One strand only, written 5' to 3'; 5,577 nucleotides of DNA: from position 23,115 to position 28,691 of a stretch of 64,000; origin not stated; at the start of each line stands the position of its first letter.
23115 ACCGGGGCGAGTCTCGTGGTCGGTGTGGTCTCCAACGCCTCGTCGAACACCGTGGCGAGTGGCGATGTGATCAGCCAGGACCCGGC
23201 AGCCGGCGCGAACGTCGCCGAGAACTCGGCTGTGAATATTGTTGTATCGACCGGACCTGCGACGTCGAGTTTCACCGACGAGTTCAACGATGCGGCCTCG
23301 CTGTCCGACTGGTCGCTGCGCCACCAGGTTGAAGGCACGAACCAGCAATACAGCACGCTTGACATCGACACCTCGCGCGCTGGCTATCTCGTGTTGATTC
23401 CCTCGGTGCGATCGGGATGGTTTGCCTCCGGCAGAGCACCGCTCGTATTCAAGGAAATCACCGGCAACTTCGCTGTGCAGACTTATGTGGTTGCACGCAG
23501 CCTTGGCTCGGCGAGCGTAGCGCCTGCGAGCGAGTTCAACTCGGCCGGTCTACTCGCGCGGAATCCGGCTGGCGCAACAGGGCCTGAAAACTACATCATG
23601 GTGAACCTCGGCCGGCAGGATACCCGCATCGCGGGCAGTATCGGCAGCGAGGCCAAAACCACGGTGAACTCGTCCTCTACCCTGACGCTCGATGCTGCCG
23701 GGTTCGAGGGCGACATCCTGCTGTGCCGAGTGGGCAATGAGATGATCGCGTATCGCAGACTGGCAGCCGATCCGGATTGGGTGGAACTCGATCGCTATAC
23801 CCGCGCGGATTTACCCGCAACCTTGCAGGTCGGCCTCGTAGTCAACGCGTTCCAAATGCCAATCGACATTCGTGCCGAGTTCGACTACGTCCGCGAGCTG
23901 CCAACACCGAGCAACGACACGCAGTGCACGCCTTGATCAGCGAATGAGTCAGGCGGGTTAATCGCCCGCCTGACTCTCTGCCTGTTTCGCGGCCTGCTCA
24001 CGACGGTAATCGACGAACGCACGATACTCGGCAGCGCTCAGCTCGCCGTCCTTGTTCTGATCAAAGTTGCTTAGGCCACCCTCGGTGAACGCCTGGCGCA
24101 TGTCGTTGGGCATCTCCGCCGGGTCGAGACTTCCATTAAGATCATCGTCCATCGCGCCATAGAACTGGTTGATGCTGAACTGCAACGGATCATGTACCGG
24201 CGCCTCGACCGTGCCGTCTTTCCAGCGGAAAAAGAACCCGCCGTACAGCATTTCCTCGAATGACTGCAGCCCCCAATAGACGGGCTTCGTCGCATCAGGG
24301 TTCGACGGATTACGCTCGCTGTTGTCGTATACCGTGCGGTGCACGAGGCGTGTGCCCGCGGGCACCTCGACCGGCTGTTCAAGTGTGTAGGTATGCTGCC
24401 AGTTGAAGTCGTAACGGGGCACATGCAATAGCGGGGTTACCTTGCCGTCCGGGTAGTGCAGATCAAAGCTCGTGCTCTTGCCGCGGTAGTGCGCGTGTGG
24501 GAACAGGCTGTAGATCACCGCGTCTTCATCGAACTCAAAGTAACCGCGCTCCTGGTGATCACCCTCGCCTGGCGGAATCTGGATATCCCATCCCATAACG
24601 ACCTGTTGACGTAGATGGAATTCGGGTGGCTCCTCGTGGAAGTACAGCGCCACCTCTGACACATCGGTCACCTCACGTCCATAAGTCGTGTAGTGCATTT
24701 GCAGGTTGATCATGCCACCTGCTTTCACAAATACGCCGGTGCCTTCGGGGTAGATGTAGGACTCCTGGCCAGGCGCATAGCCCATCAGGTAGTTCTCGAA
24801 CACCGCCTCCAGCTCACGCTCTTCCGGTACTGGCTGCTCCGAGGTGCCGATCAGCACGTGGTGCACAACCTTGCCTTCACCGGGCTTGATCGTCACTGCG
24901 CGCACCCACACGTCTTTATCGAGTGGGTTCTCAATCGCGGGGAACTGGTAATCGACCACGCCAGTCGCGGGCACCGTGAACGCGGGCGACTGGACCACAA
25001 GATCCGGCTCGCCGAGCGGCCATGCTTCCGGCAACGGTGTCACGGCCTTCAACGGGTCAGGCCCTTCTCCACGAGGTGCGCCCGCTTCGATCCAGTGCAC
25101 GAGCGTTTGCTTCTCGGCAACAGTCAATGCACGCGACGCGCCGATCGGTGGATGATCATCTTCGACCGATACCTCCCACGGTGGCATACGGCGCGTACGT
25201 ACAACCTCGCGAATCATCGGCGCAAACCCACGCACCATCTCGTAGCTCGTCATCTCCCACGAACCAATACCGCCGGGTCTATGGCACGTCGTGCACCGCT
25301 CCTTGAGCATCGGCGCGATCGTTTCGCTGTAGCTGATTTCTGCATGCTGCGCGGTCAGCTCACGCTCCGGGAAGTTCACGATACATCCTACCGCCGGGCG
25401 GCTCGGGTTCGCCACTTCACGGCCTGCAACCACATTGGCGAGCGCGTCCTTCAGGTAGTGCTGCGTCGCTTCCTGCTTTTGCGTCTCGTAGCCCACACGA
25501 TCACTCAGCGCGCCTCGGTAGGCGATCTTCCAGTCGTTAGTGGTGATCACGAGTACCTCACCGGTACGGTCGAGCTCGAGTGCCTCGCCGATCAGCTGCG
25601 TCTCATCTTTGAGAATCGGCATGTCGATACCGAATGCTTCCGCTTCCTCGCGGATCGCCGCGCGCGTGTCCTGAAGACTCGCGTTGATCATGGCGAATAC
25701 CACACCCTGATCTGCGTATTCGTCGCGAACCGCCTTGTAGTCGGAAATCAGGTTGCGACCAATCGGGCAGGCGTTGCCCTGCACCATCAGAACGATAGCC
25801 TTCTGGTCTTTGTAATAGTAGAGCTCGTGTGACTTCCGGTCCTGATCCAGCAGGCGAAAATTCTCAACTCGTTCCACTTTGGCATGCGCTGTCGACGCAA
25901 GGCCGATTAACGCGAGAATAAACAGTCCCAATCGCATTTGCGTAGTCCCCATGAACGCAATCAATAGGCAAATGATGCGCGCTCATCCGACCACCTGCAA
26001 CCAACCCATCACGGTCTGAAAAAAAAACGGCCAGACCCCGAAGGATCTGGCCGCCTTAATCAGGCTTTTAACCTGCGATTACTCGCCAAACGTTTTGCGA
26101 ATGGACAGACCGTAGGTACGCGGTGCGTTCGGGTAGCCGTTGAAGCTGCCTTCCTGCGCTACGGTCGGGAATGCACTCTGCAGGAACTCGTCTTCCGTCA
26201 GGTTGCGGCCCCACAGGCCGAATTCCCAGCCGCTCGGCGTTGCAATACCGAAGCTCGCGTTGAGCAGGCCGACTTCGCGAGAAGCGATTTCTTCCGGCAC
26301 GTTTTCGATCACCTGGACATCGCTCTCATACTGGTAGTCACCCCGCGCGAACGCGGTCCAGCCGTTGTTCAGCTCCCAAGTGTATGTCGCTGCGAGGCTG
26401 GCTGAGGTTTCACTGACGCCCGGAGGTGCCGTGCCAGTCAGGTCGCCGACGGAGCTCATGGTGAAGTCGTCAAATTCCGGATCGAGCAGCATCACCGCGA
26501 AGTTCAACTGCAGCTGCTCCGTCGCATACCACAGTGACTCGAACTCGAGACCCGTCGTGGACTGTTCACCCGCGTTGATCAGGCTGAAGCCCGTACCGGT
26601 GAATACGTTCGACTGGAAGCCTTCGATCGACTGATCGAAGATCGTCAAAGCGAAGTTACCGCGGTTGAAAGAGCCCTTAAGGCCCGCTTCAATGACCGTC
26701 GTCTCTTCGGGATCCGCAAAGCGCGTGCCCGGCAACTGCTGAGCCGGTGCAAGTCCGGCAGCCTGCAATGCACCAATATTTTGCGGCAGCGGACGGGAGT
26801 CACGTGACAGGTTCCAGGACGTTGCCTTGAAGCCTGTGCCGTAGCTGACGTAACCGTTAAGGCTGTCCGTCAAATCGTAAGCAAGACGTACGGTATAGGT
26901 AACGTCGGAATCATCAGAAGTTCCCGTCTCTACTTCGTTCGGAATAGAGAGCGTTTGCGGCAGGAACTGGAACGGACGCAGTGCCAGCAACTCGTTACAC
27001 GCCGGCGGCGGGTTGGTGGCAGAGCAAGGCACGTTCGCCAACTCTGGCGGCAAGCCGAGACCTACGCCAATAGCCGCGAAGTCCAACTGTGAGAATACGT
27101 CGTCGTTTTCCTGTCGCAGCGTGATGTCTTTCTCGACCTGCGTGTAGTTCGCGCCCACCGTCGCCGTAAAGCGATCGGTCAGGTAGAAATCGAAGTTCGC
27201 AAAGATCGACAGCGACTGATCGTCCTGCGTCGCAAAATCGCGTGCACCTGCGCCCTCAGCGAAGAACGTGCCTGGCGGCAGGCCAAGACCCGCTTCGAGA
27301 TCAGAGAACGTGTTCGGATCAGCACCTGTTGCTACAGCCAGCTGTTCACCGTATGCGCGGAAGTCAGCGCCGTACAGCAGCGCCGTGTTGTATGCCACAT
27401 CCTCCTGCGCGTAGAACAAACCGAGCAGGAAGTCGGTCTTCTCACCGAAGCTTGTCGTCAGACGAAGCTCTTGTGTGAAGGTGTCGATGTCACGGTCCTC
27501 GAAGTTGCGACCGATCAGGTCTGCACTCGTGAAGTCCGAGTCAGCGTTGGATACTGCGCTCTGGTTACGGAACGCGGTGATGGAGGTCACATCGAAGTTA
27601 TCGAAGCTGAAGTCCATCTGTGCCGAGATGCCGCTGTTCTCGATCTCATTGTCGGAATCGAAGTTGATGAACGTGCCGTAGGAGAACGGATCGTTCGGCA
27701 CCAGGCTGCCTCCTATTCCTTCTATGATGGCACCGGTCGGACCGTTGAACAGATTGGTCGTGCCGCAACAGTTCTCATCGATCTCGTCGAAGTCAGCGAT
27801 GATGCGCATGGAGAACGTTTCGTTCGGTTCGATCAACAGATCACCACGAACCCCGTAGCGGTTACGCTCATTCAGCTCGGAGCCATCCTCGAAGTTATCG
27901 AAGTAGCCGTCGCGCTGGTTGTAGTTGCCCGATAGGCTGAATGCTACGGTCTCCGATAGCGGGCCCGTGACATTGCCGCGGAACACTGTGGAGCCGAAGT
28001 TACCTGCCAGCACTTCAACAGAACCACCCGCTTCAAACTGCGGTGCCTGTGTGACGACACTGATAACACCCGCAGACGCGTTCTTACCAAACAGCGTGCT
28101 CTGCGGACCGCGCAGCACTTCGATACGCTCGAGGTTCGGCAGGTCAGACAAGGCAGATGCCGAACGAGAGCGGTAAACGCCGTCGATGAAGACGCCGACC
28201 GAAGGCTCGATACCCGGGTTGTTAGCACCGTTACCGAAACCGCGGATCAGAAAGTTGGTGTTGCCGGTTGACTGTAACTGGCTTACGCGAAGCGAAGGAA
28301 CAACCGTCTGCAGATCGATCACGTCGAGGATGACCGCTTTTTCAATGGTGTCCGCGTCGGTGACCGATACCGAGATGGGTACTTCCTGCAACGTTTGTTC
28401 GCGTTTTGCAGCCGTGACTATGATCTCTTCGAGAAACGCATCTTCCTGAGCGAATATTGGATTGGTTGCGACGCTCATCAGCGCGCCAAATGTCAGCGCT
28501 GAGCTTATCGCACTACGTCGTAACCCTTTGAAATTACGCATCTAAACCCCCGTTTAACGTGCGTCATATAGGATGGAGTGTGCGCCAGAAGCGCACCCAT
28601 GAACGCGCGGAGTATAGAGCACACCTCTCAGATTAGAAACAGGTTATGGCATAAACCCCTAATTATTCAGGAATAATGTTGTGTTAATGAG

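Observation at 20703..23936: Lipoprotein made of 12 consecutive PASTA domains plus a ConA-like lectin domain in a (by gene content) diderm bacterium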

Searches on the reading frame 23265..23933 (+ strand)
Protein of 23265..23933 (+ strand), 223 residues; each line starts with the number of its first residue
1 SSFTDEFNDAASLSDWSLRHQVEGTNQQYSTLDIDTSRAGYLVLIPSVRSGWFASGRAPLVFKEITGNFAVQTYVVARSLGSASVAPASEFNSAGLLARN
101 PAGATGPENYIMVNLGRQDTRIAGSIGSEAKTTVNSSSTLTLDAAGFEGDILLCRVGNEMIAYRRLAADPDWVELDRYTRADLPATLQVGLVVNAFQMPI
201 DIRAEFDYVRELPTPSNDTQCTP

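Call 6: search_protein_families(library=pfam, proteins=[window:23265-23933:+], max_evalue=10)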
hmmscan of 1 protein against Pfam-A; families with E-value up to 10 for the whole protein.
seq(223 aa): 0 families

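Call 7: search_solved_structures(query=window:23265-23933:+, max_evalue=10)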
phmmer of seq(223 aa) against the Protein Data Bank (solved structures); distinct sequences matched with E-value up to 10: 2.
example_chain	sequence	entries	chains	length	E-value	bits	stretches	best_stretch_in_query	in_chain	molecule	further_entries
4bi9_A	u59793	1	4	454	1.2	12.2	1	53-101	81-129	3-KETOACYL-COA THIOLASE, PUTATIVE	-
4bia_A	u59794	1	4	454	1.2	12.2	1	53-101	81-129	3-KETOACYL-COA THIOLASE, PUTATIVE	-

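Call 19: search_protein_representatives(protein=window:23265-23933:+)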
Query: 223 residues. Proteins with E-value up to 0.001 (for the whole library): 988; up to 1e-10: 644; up to 1e-30: 87. The best 150 are listed.
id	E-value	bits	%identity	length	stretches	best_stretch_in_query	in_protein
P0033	2.4e-144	494.7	39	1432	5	1-222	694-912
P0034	3.4e-132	455.0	38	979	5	2-222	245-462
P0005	7.4e-103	359.2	39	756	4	3-222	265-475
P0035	4.3e-78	278.3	44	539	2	2-221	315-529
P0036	6.5e-75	267.9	59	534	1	1-223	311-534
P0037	3.0e-74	265.7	59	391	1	1-223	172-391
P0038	6.5e-73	261.4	56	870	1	2-223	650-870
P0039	2.8e-72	259.3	57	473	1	2-223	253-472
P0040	4.3e-66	239.1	55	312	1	1-223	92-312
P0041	3.0e-64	233.1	40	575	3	4-211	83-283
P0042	9.4e-64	231.4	52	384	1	5-223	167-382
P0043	9.7e-64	231.4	52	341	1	2-223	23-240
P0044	1.0e-63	231.3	41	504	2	3-212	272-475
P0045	7.1e-60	218.8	54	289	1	2-221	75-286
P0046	2.6e-56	207.2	55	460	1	3-188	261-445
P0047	6.4e-56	205.9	50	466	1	2-222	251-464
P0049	1.3e-53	198.4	47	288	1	1-221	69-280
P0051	1.2e-52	195.1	45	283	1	2-223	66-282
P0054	1.1e-47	178.9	44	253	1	2-221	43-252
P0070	1.3e-41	159.1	42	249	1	2-214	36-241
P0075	8.9e-40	153.1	38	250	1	3-214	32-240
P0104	3.2e-33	131.7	41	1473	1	1-222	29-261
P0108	1.4e-32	129.6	39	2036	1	3-222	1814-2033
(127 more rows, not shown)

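Call 21: search_protein_families(library=pfam, proteins=[P0033, P0035, P0036, P0038, P0043, P0054, P0070, P0075, P0104, P0108], max_evalue=0.01)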
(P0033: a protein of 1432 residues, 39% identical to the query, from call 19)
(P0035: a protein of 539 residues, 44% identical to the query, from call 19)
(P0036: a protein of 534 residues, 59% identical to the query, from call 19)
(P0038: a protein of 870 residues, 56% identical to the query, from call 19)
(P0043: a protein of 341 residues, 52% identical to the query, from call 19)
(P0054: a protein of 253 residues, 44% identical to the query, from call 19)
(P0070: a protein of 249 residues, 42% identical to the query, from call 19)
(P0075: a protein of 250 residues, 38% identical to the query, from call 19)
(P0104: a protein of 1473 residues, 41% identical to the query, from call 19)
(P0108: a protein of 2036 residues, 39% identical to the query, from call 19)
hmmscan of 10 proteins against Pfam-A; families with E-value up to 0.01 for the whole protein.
P0033 (1432 aa): 2 families
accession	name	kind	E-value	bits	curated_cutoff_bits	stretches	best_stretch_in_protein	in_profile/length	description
PF07081.18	DUF1349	-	7.4e-33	114.2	32.4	3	1006-1158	36-175/179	Protein of unknown function (DUF1349)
PF17957.7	Big_7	-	1.2e-14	55.1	24.1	1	295-363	1-70/70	Bacterial Ig domain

P0035 (539 aa): 1 family
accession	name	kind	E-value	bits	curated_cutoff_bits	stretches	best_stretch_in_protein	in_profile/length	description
PF07081.18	DUF1349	-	3.6e-08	33.7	32.4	1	364-520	34-176/179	Protein of unknown function (DUF1349)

P0036 (534 aa): 1 family
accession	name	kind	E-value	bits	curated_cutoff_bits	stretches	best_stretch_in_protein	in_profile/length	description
PF03793.24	PASTA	-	4.8e-57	190.2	23.2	4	110-169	4-63/64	PASTA domain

P0038 (870 aa): 1 family
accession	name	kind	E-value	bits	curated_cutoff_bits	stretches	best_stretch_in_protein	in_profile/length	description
PF03793.24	PASTA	-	6.6e-107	349.9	23.2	9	513-575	1-63/64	PASTA domain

P0043 (341 aa): 1 family
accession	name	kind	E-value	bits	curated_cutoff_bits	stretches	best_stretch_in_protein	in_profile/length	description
PF02412.23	TSP_3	-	9e-06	25.7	25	1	267-292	1-26/36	Thrombospondin type 3 repeat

P0054 (253 aa): 1 family
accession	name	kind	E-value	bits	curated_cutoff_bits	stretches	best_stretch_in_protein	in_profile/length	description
PF07081.18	DUF1349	-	0.0012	19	32.4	1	88-225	33-159/179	Protein of unknown function (DUF1349)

P0070 (249 aa): 2 families
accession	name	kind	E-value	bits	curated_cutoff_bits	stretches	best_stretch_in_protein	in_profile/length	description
PF07081.18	DUF1349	-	2.1e-08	34.5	32.4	1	83-240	35-178/179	Protein of unknown function (DUF1349)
PF17851.8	GH43_C2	-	0.0067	16.6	22.7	0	39-239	2-203/203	Beta xylosidase C-terminal Concanavalin A-like domain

P0075 (250 aa): 2 families
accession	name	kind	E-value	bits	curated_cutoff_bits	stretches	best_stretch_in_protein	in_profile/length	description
PF07081.18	DUF1349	-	1e-07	32.2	32.4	1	82-220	34-161/179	Protein of unknown function (DUF1349)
PF07622.18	DUF1583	-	0.00053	19.8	22.9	1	165-202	162-199/256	Protein of unknown function (DUF1583) C domain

P0104 (1473 aa): 6 families
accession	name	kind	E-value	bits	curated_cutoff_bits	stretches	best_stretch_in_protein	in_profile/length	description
PF18911.6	PKD_4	-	2.2e-15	56.9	27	1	606-686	2-81/85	PKD domain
PF18962.6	Por_Secre_tail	-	8.7e-10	39.2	27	1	1393-1471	1-74/75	Secretion system C-terminal sorting domain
PF00801.26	PKD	-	1.8e-06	28.3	23.5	1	624-681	16-72/80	PKD domain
PF19081.6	Ig_7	-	1.6e-05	25.5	27.3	1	280-346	9-80/84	Ig-like domain CHU_C associated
PF07081.18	DUF1349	-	0.0018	18.4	32.4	1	92-236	34-164/179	Protein of unknown function (DUF1349)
PF22352.2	K319L-like_PKD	-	0.0021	18.4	27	0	625-690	14-84/84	K319L-like, PKD domain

P0108 (2036 aa): 6 families
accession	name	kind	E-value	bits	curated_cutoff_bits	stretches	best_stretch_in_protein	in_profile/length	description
PF17957.7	Big_7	-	2.1e-109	358.7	24.1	6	1448-1518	1-70/70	Bacterial Ig domain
PF07495.19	Y_Y_Y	-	5.7e-08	33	26.6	0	1385-1411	35-60/65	Y_Y_Y domain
PF16355.11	DUF4982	-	0.00087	19.6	23.9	0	1481-1522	13-54/61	Domain of unknown function (DUF4982)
PF10503.15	Esterase_PHB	-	0.00089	19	23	1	952-1079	5-127/219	Esterase PHB depolymerase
PF00801.26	PKD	-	0.001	19.5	23.5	0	1453-1533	5-78/80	PKD domain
PF22021.2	RbmA-like_FnIII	-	0.0015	18.8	27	0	1274-1300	76-102/111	RbmA-like, FnIII domain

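Call 29: predict_structure(alignment_id=A1)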
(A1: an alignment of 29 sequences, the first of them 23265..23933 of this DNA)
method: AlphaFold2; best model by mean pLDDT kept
length: 223 residues; sequences in the alignment: 29
mean_pLDDT: 90.2   pTM: 0.90
mean pLDDT of the five models: 90.2, 90.0, 88.8, 87.8, 87.5
residues with pLDDT >= 90: 146; 70-90: 65; 50-70: 12; < 50: 0
segments of 3 or more residues with pLDDT < 50: none
pLDDT, mean of each block of 10 residues (from residue 1): 79 87 89 78 91 82 97 96 90 95 78 92 83 89 86 98 95 96 96 92 95 97 95
secondary structure, 60 per line:
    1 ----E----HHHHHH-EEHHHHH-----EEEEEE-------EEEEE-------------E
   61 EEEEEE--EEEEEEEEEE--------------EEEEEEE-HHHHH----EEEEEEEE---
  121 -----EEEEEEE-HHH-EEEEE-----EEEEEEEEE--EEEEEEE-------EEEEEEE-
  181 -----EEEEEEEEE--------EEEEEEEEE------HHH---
elements in order: H10-15 H19-23 E29-34 E42-46 E60-66 E69-78 E93-99 H101-105 E110-117 E126-132 E138-142 E148-156 E159-165 E173-179 E186-194 E203-211

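Call 32: fold_search(model_id=the predicted structure, library=pdb)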
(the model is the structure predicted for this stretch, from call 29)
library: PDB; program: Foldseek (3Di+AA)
matches with E <= 10: 1362; with E <= 0.001: 184
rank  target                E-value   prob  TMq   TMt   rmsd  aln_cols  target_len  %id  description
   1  3mep_A                6.4e-08  1.00  0.60  0.73   3.6       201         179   14  Crystal Structure of ECA2234 protein from Erwinia carotovora, Northeast Structural Genomics Consortium Target EwR44 (released 2010-04-14)
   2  6ms3_B                1.0e-07  1.00  0.69  0.32   3.6       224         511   14  Crystal structure of the GH43 protein BlXynB mutant (K247S) from Bacillus licheniformis (released 2019-04-17)
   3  3mep_C                1.2e-07  1.00  0.60  0.74   3.7       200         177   14  Crystal Structure of ECA2234 protein from Erwinia carotovora, Northeast Structural Genomics Consortium Target EwR44 (released 2010-04-14)
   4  3mep_B                2.0e-07  1.00  0.60  0.74   3.6       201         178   14  Crystal Structure of ECA2234 protein from Erwinia carotovora, Northeast Structural Genomics Consortium Target EwR44 (released 2010-04-14)
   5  3o12                  2.1e-07  1.00  0.60  0.71   4.4       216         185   13  The crystal structure of a functionally unknown protein from Saccharomyces cerevisiae. (released 2010-09-15)
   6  6ms3_A                3.8e-07  1.00  0.69  0.32   3.6       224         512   14  Crystal structure of the GH43 protein BlXynB mutant (K247S) from Bacillus licheniformis (released 2019-04-17)
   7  1bjq_A                4.4e-07  1.00  0.51  0.46   6.7       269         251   16  THE DOLICHOS BIFLORUS SEED LECTIN IN COMPLEX WITH ADENINE (released 1998-12-30)
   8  1bjq_C                1.4e-06  1.00  0.52  0.50   6.6       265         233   15  THE DOLICHOS BIFLORUS SEED LECTIN IN COMPLEX WITH ADENINE (released 1998-12-30)
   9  1lu1_A                1.6e-06  1.00  0.57  0.51   5.8       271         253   16  THE STRUCTURE OF THE DOLICHOS BIFLORUS SEED LECTIN IN COMPLEX WITH THE FORSSMAN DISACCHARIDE (released 1998-12-09)
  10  5kxd_A                1.7e-06  1.00  0.57  0.54   5.8       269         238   12  Wisteria floribunda lectin in complex with GalNAc(beta1-4)GlcNAc (LacdiNAc) at pH 6.5 (released 2016-09-14)
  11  1g7y_A                1.8e-06  1.00  0.56  0.50   6.3       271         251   12  THE CRYSTAL STRUCTURE OF THE 58KD VEGETATIVE LECTIN FROM THE TROPICAL LEGUME DOLICHOS BIFLORUS (released 2000-11-29)
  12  9e6h_A                2.1e-06  1.00  0.62  0.57   5.6       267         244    8  Cryo-EM structure of Maackia amurensis seed Leukoagglutinin (lectin), MASL (released 2025-04-09)
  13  6tt9_BBB              2.1e-06  1.00  0.60  0.58   4.8       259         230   12  rTBL Recombinant Lectin From Tepary Bean (released 2020-05-13)
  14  1g7y_D                2.1e-06  1.00  0.56  0.50   6.1       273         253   12  THE CRYSTAL STRUCTURE OF THE 58KD VEGETATIVE LECTIN FROM THE TROPICAL LEGUME DOLICHOS BIFLORUS (released 2000-11-29)
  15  1uzz_C                2.1e-06  1.00  0.55  0.52   6.5       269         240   12  Erythrina cristagalli bound to N-linked oligosaccharide and lactose (released 2004-06-22)
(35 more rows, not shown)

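Call 43: search_protein_families(library=pfam, proteins=[P0039, P0040, P0042, P0045, P0047, P0049, P0051], max_evalue=0.01)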
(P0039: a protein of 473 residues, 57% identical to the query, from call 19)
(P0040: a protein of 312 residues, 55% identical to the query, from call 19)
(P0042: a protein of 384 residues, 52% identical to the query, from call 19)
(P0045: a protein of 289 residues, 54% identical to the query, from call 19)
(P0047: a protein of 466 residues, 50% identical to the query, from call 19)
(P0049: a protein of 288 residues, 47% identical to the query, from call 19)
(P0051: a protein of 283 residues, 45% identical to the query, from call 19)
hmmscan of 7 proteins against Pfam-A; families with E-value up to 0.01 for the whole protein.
P0039 (473 aa): 1 family
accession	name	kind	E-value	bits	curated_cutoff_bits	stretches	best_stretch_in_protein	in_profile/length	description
PF07081.18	DUF1349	-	0.0019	18.4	32.4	1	300-462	30-177/179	Protein of unknown function (DUF1349)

P0040 (312 aa): 1 family
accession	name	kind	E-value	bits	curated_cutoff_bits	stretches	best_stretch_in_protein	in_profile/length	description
PF07081.18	DUF1349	-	1.9e-05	24.8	32.4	1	141-302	32-177/179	Protein of unknown function (DUF1349)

P0042 (384 aa): 1 family
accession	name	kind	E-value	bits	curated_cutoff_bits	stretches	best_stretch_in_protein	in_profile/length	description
PF07081.18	DUF1349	-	0.0046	17.1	32.4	1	214-372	34-177/179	Protein of unknown function (DUF1349)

P0045 (289 aa): 1 family
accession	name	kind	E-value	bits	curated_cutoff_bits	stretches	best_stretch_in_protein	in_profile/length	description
PF07081.18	DUF1349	-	2.4e-05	24.5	32.4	1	120-278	32-177/179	Protein of unknown function (DUF1349)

P0047 (466 aa): 1 family
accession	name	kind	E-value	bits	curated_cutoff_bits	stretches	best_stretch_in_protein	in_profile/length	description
PF07081.18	DUF1349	-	1.1e-05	25.6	32.4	1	298-455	31-177/179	Protein of unknown function (DUF1349)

P0049 (288 aa): 1 family
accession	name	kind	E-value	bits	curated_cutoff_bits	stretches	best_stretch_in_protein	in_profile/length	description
PF07081.18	DUF1349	-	3e-07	30.7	32.4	1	120-272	37-177/179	Protein of unknown function (DUF1349)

P0051 (283 aa): 1 family
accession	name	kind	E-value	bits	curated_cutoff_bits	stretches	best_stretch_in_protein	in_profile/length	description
PF07081.18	DUF1349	-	6e-07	29.7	32.4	1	116-273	34-178/179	Protein of unknown function (DUF1349)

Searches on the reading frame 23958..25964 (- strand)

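Call 9: search_protein_families(library=pfam, proteins=[window:23958-25964:-], max_evalue=0.001)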
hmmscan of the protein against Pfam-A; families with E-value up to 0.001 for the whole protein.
window:23958-25964:- (668 aa): 3 families
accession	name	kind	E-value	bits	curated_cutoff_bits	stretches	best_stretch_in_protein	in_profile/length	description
PF00578.27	AhpC-TSA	-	8.5e-09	35.9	26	1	32-135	4-104/124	AhpC/TSA family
PF08534.16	Redoxin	-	2.9e-07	30.8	26.6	1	32-156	5-137/148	Redoxin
PF03712.20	Cu2_monoox_C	-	1.9e-06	27.9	23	1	461-572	16-128/157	Copper type II ascorbate-dependent monooxygenase, C-terminal domain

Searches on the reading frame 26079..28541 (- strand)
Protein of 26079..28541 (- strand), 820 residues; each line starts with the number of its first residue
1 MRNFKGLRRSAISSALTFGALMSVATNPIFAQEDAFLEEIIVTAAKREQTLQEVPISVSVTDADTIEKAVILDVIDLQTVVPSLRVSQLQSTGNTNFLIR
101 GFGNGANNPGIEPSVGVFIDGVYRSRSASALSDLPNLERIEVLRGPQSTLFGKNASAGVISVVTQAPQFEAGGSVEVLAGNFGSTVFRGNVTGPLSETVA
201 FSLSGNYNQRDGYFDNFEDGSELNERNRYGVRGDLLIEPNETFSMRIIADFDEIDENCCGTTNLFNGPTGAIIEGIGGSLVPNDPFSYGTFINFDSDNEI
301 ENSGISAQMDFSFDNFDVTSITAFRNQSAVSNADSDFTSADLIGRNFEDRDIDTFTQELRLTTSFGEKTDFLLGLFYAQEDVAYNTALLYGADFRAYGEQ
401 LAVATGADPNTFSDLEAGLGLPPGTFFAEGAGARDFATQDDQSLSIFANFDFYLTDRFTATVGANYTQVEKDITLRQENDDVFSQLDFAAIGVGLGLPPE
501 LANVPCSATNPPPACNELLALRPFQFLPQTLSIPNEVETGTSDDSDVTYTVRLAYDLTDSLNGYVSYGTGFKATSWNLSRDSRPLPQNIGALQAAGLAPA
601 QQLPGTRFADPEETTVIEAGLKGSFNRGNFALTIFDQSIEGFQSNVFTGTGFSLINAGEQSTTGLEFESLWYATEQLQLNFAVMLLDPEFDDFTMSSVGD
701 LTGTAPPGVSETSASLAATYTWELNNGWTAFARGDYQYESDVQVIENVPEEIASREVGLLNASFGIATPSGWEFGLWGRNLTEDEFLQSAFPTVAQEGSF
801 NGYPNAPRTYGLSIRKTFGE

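Call 9: search_protein_families(library=pfam, proteins=[window:26079-28541:-], max_evalue=0.001)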
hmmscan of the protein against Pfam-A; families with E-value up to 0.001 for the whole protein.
window:26079-28541:- (820 aa): 2 families
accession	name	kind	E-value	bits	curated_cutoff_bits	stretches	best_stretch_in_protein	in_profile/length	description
PF00593.30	TonB_dep_Rec_b-barrel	-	1.5e-30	107.8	27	1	282-781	40-436/436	TonB dependent receptor-like, beta-barrel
PF07715.20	Plug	-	5.5e-19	69.1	23.9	1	51-159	2-107/107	TonB-dependent Receptor Plug Domain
